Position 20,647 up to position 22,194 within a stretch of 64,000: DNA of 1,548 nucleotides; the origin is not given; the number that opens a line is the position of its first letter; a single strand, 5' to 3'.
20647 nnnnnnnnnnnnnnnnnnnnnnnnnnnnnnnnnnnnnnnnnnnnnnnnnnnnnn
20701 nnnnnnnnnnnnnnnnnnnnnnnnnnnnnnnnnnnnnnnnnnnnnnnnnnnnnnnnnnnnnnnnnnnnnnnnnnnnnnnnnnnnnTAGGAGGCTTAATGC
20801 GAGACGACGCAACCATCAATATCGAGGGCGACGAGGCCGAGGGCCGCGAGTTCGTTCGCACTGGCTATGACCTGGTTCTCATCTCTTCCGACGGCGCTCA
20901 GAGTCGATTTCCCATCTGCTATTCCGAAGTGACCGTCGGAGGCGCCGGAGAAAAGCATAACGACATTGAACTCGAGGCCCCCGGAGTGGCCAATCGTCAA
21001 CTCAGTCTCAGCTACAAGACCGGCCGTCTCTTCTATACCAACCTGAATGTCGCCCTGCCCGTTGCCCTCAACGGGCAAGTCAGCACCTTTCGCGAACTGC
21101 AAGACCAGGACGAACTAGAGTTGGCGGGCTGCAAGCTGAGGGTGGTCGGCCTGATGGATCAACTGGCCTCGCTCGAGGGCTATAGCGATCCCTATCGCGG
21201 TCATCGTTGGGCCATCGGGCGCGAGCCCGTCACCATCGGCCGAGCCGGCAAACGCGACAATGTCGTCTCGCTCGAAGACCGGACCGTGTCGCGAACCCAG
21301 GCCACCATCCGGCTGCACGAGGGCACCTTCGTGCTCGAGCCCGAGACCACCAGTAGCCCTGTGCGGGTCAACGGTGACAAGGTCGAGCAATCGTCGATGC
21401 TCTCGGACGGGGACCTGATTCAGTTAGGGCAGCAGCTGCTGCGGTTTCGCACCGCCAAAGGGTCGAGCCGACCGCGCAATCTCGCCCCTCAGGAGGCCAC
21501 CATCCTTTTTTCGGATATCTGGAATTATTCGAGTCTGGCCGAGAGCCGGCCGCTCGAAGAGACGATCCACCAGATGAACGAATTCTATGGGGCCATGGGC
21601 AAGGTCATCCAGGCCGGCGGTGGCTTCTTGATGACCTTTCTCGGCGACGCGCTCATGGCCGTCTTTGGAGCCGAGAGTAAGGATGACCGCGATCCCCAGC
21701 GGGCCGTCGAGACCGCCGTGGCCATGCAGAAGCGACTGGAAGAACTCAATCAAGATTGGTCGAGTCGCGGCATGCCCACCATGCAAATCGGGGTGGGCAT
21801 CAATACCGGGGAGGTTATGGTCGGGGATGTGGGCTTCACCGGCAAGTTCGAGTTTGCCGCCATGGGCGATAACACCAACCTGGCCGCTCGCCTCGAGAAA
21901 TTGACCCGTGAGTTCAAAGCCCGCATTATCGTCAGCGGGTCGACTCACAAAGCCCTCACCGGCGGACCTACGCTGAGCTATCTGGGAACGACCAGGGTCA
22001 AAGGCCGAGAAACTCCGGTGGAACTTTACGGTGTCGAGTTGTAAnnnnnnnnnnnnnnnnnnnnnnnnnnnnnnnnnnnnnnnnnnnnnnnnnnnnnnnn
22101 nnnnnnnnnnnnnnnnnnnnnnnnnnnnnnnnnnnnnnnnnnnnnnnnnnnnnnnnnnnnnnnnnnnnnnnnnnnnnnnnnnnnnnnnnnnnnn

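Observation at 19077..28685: Pseudopilus-like (GspF plus PilX-like plus two minor pseudopilins) operon fused to Thr-phospho/cAMP signalling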

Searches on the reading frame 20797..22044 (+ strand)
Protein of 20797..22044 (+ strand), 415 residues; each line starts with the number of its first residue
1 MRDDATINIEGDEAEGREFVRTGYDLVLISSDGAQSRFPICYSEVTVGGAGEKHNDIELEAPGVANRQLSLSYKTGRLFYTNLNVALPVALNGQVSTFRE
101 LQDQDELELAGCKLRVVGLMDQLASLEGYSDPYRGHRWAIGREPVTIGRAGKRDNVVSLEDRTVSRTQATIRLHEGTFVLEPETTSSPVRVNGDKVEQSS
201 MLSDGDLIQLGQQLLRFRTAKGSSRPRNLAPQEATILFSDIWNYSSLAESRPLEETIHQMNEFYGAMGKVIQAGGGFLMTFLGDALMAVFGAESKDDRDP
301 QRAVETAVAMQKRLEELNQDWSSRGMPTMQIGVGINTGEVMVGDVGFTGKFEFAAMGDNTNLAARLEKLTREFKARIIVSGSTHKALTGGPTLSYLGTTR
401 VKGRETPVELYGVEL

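Call 3: search_protein_families(library=pfam, proteins=[window:20797-22044:+], max_evalue=0.01)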
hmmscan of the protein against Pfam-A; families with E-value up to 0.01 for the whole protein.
window:20797-22044:+ (415 aa): 3 families
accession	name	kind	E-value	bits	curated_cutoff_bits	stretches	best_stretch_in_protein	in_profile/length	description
PF00211.25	Guanylate_cyc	-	2e-20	73.6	21.9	1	232-406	7-175/183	Adenylate and Guanylate cyclase catalytic domain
PF00498.31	FHA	-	1.8e-16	60.7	20.7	1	145-211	1-67/67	FHA domain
PF16697.10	Yop-YscD_cpl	-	3.8e-11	43.5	33.2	1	134-220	8-93/94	Inner membrane component of T3SS, cytoplasmic domain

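Call 17: search_protein_families(library=ncbifam, proteins=[window:20797-22044:+], max_evalue=0.1)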
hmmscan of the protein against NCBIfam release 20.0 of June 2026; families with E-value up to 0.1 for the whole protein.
window:20797-22044:+ (415 aa): 4 families
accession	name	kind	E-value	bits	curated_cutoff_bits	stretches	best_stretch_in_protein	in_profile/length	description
TIGR03354.1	VI_FHA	hypoth_equivalog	6.5e-10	39.4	120.25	1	140-259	21-143/420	type VI secretion system-associated FHA domain protein TagH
TIGR03903.1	TOMM_kin_cyc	equivalog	4.4e-08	31.4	705.75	1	266-388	324-437/1267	TOMM system kinase/cyclase fusion protein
NF041660.2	oxygluDhInhib_OdhI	equivalog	4.3e-07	29.8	200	1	132-217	45-127/130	oxoglutarate dehydrogenase inhibitor Odhl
NF049868.1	FhaB_Rv0019c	equivalog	3.5e-05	23.9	125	1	130-216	73-157/158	FHA domain-containing protein FhaB/FipA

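Call 20: find_homologous_proteins(query=window:20797-22044:+)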
Query window:20797-22044:+ (415 aa): 1538 proteins with E <= 0.001 among 8000 candidates; the best 120 are listed.
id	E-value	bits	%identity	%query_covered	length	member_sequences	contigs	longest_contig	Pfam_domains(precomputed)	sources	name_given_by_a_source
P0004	3.0e-272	921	100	100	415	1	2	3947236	PF00498.32,PF16697.11,PF00211.26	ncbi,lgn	ncbi:MAG: adenylate/guanylate cyclase domain-containing protein [Vulcanimicrobiota bacterium]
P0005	1.8e-195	668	72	100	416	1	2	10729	PF00498.32,PF16697.11,PF00211.26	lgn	-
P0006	1.3e-173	596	65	99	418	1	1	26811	PF00498.32,PF16697.11,PF00211.26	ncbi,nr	ncbi:MAG: adenylate/guanylate cyclase domain-containing protein [Armatimonadetes bacterium]|nr:adeny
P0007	2.2e-166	572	63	99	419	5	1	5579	PF00498.32,PF16697.11,PF00211.26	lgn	-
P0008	4.8e-163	561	64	100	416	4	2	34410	PF00498.32,PF16697.11,PF00211.26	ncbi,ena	-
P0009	3.8e-160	552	63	99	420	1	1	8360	PF00498.32,PF16697.11,PF00211.26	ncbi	ncbi:MAG: adenylate/guanylate cyclase domain-containing protein [Candidatus Eremiobacterota bacteriu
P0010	1.3e-158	546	64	99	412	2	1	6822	PF00498.32,PF16697.11,PF00211.26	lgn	-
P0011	4.7e-155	535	61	100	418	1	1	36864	PF00498.32,PF00211.26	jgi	jgi:class 3 adenylate cyclase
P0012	1.6e-154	533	60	100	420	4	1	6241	PF00498.32,PF16697.11,PF00211.26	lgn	-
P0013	1.1e-152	527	59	100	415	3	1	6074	PF00498.32,PF16697.11,PF00211.26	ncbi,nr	ncbi:MAG TPA: adenylate/guanylate cyclase domain-containing protein [Candidatus Nitrosotenuis sp.]|n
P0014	4.4e-152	525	58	100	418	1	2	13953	PF00498.32,PF00211.26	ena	-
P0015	1.8e-147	510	56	100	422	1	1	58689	PF00498.32,PF16697.11,PF00211.26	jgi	jgi:class 3 adenylate cyclase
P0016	1.5e-144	500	59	100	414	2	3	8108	PF00498.32,PF16697.11,PF00211.26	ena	-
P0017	2.8e-144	499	58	100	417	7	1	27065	PF00498.32,PF16697.11,PF00211.26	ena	-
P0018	5.2e-144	498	58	100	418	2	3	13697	PF00498.32,PF16697.11,PF00211.26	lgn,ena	-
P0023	4.3e-141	489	56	100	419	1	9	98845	PF00498.32,PF16697.11,PF00211.26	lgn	-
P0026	5.9e-140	485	56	100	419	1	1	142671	PF00498.32,PF16697.11,PF00211.26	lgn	-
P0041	4.8e-130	452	53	100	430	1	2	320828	PF00498.32,PF16697.11,PF00211.26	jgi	jgi:class 3 adenylate cyclase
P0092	8.7e-111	389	49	96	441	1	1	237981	PF00498.32,PF16697.11,PF00211.26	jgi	jgi:class 3 adenylate cyclase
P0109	1.4e-92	329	40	97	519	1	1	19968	PF00498.32,PF16697.11,PF00211.26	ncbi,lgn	-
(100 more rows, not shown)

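Call 23: find_related_loci(query=A2, collection=genome_contigs, flank=10000)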
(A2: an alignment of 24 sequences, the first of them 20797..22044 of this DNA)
Query A2 (415 aa) in genome_contigs; peptide patterns used: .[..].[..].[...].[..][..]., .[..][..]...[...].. (x = any residue, [..] = any of these).
599 stretches matched a pattern (row limit reached: there are more); 574 encode a relative of the query (tblastn E <= 1e-3); the best 80 are kept; 80 distinct loci.
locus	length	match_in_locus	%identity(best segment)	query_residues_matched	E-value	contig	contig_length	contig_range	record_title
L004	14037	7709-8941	55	3-413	2e-149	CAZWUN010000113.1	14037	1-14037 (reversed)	MAG TPA_asm: uncultured Burkholderiales bacterium isolate SRP329715_co1_362 genome assembly, contig: NODE_6599_length_14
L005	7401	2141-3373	55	3-413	2e-148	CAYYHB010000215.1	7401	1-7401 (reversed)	MAG TPA_asm: uncultured Burkholderiales bacterium isolate SRP329715_co1_347 genome assembly, contig: NODE_15453_length_7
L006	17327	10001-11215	56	3-413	2e-139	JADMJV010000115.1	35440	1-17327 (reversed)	MAG: bacterium isolate MAG_50 NODE_1166_length_35440_cov_6.055249, whole genome shotgun sequence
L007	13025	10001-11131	56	40-414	5e-129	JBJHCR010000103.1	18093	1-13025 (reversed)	MAG: Vulcanimicrobiota bacterium isolate SF2967_J5348.metabat_sens.001 NODE_2937_length_18093_cov_1.268285, whole genome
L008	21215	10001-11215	50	14-413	5e-121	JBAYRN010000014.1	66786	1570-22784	MAG: Vulcanimicrobiota bacterium isolate SO_2016_LW2_44 scaffold00617_LW138R_2016, whole genome shotgun sequence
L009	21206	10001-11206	48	14-413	8e-116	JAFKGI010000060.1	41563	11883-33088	MAG: Vulcanimicrobiota bacterium isolate SCN18_25_8_15_R3_B_62_28 SCN18_25_8_15_R3_B_scaffold_428, whole genome shotgun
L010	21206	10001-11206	50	14-413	1e-120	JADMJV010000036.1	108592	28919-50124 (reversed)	MAG: bacterium isolate MAG_50 NODE_291_length_108592_cov_5.850033, whole genome shotgun sequence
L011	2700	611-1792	41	17-411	2e-90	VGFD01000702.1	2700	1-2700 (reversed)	MAG: Armatimonadetes bacterium isolate M_DeepCast_50m_m2_086 M_DeepCast_50m_m2_086_Ga0194121_10064088, whole genome shot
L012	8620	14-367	66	297-414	4e-43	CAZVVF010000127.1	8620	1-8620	MAG TPA_asm: uncultured Burkholderiales bacterium isolate SRP118108_co5_471 genome assembly, contig: NODE_9639_length_86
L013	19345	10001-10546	40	232-413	3e-40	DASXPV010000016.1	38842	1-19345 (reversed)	MAG TPA_asm: Rhabdochlamydiaceae bacterium isolate SMAG_U5417 k141_3483988, whole genome shotgun sequence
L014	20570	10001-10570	40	234-411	8e-40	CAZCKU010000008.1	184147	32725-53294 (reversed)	MAG TPA_asm: uncultured Thermodesulfovibrio sp. isolate binchicken_co269_38 genome assembly, contig: NODE_68_length_1841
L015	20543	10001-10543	40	233-413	5e-39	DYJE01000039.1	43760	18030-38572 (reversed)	MAG TPA_asm: Desulforapulum autotrophicum isolate FI88_52_17 Afr_mines_FI88_361_length_43760_cov_7_264478, whole genome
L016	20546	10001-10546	38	232-413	4e-38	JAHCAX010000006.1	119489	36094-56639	MAG: Candidatus Acheromyda pituitae isolate ACE_VER1 VER1_6, whole genome shotgun sequence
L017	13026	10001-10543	40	233-413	7e-38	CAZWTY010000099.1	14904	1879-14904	MAG TPA_asm: uncultured Desulforapulum sp. isolate SRP220891_co1_433 genome assembly, contig: NODE_7671_length_14904_cov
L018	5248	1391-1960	38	234-414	4e-38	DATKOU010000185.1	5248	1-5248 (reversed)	MAG TPA_asm: Thermodesulfovibrionales bacterium isolate SMAG_U14772 k141_5253839, whole genome shotgun sequence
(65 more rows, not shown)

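Call 35: search_protein_families(library=padloc, proteins=[window:20797-22044:+], max_evalue=0.001)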
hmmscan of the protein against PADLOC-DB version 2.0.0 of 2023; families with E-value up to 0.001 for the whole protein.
window:20797-22044:+ (415 aa): 10 families
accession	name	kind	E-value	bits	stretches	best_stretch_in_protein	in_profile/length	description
PDLC00734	PycC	-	2.3e-21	74.3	1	219-387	176-344/374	Pycsar cyclase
PDLC02367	PycC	-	1.1e-19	68.8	1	233-388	43-193/226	-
PDLC00766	PycC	-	2.7e-16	57.7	1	233-377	43-187/232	Pycsar cyclase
PDLC02370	PycC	-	1.1e-11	42.8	1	236-372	84-225/340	-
PDLC00765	PycC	-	1.4e-09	35.6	1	232-386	256-411/477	Pycsar cyclase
PDLC00764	PycC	-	4.2e-09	33.8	1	235-370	96-238/449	Pycsar cyclase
PDLC02368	PycC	-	5.9e-09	33.9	1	233-387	44-200/234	-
PDLC02366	PycC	-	3e-08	31.1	1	253-370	71-187/486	-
PDLC02369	PycC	-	2.1e-07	28.8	1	232-387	45-191/248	-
PDLC00762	PycC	-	3e-07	27.7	1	256-369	76-191/508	Pycsar cyclase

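Call 81: find_encoding_contigs(protein=P0006, flank=10000, max_places=1)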
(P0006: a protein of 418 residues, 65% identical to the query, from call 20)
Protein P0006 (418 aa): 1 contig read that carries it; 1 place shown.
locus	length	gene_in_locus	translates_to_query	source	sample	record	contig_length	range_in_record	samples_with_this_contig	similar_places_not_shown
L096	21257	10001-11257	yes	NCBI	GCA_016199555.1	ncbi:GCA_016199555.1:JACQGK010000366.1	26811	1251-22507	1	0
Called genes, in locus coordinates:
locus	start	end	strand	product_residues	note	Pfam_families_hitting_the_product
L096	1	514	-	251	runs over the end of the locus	PF07238:PilZ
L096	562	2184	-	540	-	PF01266:DAO (weak), PF12831:FAD_oxidored, PF13450:NAD_binding_8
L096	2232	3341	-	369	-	PF04231:Endonuclease_1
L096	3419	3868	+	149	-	PF01451:LMWPc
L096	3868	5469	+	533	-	PF01266:DAO, PF13450:NAD_binding_8 (weak), PF16901:DAO_C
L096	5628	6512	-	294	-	PF00781:DAGK_cat, PF19279:YegS_C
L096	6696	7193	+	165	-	-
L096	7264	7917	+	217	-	-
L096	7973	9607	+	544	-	PF01565:FAD_binding_4, PF02913:FAD-oxidase_C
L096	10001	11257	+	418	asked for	PF16697:Yop-YscD_cpl (faint), PF00498:FHA, PF00211:Guanylate_cyc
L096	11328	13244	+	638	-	-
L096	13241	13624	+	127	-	-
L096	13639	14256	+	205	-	-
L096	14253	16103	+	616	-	PF00069:Pkinase, PF07714:PK_Tyr_Ser-Thr, PF03109:ABC1 (faint), PF01636:APH (faint)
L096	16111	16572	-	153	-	-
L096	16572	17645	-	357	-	PF00482:T2SSF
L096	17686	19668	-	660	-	PF13374:TPR_10 (faint), PF13424:TPR_12 (faint)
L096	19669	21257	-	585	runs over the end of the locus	PF03485:Arg_tRNA_synt_N, PF00750:tRNA-synt_1d, PF05746:DALR_1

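Call 82: find_encoding_contigs(protein=P0026, flank=10000, max_places=1)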
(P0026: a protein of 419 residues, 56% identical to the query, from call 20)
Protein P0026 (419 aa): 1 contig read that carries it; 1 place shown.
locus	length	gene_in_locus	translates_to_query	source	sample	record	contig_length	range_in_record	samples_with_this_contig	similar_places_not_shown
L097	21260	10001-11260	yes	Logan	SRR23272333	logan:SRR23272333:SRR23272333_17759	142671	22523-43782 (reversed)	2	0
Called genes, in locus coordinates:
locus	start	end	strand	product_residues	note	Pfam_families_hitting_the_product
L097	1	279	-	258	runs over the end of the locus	PF03567:Sulfotransfer_2, PF06990:Gal-3-0_sulfotr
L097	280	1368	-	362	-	PF13439:Glyco_transf_4, PF13579:Glyco_trans_4_4, PF20706:GT4-conflict, PF00534:Glycos_transf_1, PF13524:Glyco_trans_1_2 (faint), PF13692:Glyco_trans_1_4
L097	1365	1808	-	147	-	PF05402:PqqD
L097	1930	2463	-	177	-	-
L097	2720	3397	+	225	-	-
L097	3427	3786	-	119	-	-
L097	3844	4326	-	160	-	-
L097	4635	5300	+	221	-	-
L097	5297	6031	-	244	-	PF00106:adh_short, PF08659:KR (weak), PF13561:adh_short_C2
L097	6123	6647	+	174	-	PF00027:cNMP_binding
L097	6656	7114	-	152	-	-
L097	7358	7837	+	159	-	-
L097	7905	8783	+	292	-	PF00582:Usp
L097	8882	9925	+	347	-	PF00069:Pkinase, PF07714:PK_Tyr_Ser-Thr, PF01636:APH (faint), PF03109:ABC1 (faint)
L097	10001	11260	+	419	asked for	PF00498:FHA (weak), PF16697:Yop-YscD_cpl (weak), PF00498:FHA, PF00211:Guanylate_cyc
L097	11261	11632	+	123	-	-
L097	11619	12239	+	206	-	-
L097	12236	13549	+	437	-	PF00069:Pkinase, PF03109:ABC1 (faint), PF07714:PK_Tyr_Ser-Thr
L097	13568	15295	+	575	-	-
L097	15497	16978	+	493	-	PF01734:Patatin (faint)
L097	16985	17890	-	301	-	PF13620:CarboxypepD_reg (faint)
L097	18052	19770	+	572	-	PF07963:N_methyl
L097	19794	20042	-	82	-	-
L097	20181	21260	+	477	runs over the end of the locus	PF00115:COX1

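Call 83: find_encoding_contigs(protein=P0041, flank=10000, max_places=1)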
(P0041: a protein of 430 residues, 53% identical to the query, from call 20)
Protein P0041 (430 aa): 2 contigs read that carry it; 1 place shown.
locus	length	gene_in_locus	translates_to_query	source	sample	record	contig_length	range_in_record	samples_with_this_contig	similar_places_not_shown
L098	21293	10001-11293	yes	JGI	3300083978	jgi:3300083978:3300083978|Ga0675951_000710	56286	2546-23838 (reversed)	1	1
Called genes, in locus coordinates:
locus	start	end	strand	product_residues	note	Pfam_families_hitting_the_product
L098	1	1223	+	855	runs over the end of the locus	PF13620:CarboxypepD_reg (faint), PF13715:CarbopepD_reg_2 (faint), PF08308:PEGA (weak)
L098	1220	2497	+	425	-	PF03781:FGE-sulfatase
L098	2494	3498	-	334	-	PF00656:Peptidase_C14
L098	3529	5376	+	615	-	PF07244:POTRA (faint), PF08479:POTRA_2, PF03865:ShlB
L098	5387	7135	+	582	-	PF05860:TPS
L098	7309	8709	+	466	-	PF00656:Peptidase_C14, PF14326:DUF4384 (weak)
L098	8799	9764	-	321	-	PF13487:HD_5, PF01966:HD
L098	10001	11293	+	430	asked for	PF16697:Yop-YscD_cpl (faint), PF00498:FHA (weak), PF00211:Guanylate_cyc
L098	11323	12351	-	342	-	PF24817:WD40_WDHD1_1st (faint), PF25175:Beta-prop_WDR5 (faint), PF23381:Beta-prop_IFT122_1st, PF24814:WD40_Prp19 (weak), PF25174:Beta-prop_THOC3, PF24807:WD40_CDC20-Fz, PF25173:Beta-prop_WDR3_1st (weak), PF23414:Beta-prop_EML_2, +4 more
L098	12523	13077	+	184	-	-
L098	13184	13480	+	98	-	-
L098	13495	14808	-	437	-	-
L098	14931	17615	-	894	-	PF00191:Annexin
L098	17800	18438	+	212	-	-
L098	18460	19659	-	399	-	PF02655:ATP-grasp_3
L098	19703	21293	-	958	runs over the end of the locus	PF12770:CHAT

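Call 84: find_encoding_contigs(protein=P0023, flank=10000, max_places=1)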
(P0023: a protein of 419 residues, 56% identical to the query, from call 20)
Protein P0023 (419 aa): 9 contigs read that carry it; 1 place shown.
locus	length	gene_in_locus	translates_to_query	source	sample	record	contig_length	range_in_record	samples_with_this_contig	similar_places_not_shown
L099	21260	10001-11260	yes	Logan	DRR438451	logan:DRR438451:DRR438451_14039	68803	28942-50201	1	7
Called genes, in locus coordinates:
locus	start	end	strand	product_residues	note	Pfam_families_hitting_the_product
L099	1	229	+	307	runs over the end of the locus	PF01584:CheW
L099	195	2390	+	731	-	PF01627:Hpt, PF02518:HATPase_c, PF01584:CheW, PF00072:Response_reg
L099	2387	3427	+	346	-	PF01339:CheB_methylest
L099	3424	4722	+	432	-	PF00072:Response_reg, PF23198:PDE8A_N (weak), PF00512:HisKA, PF13581:HATPase_c_2 (weak), PF02518:HATPase_c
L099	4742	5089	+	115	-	PF00072:Response_reg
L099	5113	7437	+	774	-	PF01627:Hpt, PF00072:Response_reg, PF00990:GGDEF, PF00072:Response_reg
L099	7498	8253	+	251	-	PF08241:Methyltransf_11, PF08242:Methyltransf_12 (weak), PF13649:Methyltransf_25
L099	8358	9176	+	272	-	-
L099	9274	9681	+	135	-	-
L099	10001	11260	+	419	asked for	PF00498:FHA, PF16697:Yop-YscD_cpl (weak), PF00211:Guanylate_cyc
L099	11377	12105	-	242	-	-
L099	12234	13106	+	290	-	-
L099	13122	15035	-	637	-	PF07992:Pyr_redox_2 (faint), PF00890:FAD_binding_2, PF01266:DAO, PF01494:FAD_binding_3 (faint), PF13450:NAD_binding_8 (weak), PF02910:Succ_DH_flav_C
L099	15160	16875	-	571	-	-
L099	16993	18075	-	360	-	PF03372:Exo_endo_phos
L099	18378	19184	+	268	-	PF06888:Put_Phosphatase (weak), PF12710:HAD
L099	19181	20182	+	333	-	PF00356:LacI, PF00532:Peripla_BP_1, PF13407:Peripla_BP_4, PF13377:Peripla_BP_3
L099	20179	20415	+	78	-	-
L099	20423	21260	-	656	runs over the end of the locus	-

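Call 85: find_encoding_contigs(protein=P0109, flank=10000, max_places=1)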
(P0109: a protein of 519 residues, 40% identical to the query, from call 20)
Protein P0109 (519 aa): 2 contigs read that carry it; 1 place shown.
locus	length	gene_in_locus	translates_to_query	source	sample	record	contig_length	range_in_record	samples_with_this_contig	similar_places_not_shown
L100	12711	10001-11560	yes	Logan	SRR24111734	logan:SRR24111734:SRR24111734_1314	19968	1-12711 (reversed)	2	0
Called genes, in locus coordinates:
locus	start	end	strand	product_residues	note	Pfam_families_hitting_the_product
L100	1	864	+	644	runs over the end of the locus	PF00989:PAS, PF08448:PAS_4, PF13426:PAS_9, PF01590:GAF, PF13185:GAF_2, PF13492:GAF_3, PF00512:HisKA, PF02518:HATPase_c, +2 more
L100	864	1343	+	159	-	PF16697:Yop-YscD_cpl, PF00498:FHA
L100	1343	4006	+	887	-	PF01098:FTSW_RODA_SPOVE, PF21922:PBP_dimer_2 (weak), PF00905:Transpeptidase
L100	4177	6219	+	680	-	PF00069:Pkinase, PF03109:ABC1 (faint), PF07714:PK_Tyr_Ser-Thr, PF03793:PASTA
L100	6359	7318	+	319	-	PF03793:PASTA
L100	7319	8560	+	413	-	PF03352:Adenine_glyco (weak)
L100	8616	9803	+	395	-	PF13371:TPR_9 (weak), PF07719:TPR_2 (weak), PF13414:TPR_11, PF00515:TPR_1, PF13424:TPR_12, PF13414:TPR_11, PF13432:TPR_16, PF14559:TPR_19, +12 more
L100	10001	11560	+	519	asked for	PF00498:FHA (weak), PF16697:Yop-YscD_cpl, PF00498:FHA, PF00211:Guanylate_cyc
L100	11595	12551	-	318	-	PF00296:Bac_luciferase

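Call 86: find_encoding_contigs(protein=P0092, flank=10000, max_places=1)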
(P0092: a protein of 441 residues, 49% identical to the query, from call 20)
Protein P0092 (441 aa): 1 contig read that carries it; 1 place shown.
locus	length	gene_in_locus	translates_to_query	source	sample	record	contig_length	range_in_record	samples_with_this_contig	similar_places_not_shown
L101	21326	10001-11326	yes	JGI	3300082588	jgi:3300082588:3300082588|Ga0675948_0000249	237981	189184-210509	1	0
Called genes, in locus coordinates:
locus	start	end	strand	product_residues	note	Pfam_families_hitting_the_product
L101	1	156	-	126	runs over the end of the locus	PF22091:DUF6941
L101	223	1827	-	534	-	PF25794:SACS (faint), PF13589:HATPase_c_3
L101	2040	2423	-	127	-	-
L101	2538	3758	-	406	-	PF07995:GSDH (weak), PF22807:TrAA12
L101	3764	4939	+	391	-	PF13506:Glyco_transf_21, PF00535:Glycos_transf_2, PF13641:Glyco_tranf_2_3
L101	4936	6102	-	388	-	PF13414:TPR_11 (faint), PF14559:TPR_19 (weak), PF20308:TPR-S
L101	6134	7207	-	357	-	PF00756:Esterase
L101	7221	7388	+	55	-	-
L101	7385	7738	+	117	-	-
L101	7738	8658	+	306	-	-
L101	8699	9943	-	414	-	-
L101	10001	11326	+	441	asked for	PF16697:Yop-YscD_cpl (weak), PF00498:FHA, PF00211:Guanylate_cyc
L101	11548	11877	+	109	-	PF20584:DUF6787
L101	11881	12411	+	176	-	PF00578:AhpC-TSA, PF08534:Redoxin, PF13905:Thioredoxin_8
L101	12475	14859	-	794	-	PF02190:LON_substr_bdg, PF00004:AAA, PF07728:AAA_5, PF22667:Lon_lid, PF05362:Lon_C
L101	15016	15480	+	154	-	-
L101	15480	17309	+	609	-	PF02543:Carbam_trans_N, PF16861:Carbam_trans_C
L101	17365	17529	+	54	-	PF19451:DUF5989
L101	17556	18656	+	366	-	-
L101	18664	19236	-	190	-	-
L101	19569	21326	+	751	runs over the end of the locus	PF00916:Sulfate_transp, PF16983:MFS_MOT1 (weak)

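Call 108: search_protein_families(library=pfam, proteins=[L096:16111-16572:-, L004:5470-6648:+], max_evalue=0.01)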
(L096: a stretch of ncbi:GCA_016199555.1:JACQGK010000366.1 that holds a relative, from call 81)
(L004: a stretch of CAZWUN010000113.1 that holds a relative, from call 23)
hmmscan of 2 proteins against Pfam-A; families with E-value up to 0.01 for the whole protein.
L096:16111-16572:- (153 aa): 0 families

L004:5470-6648:+ (392 aa): 1 family
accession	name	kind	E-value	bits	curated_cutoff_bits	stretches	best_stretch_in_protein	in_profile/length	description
PF00036.39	EF-hand_1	-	0.0043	16.9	25.4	0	308-323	8-23/29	EF hand domain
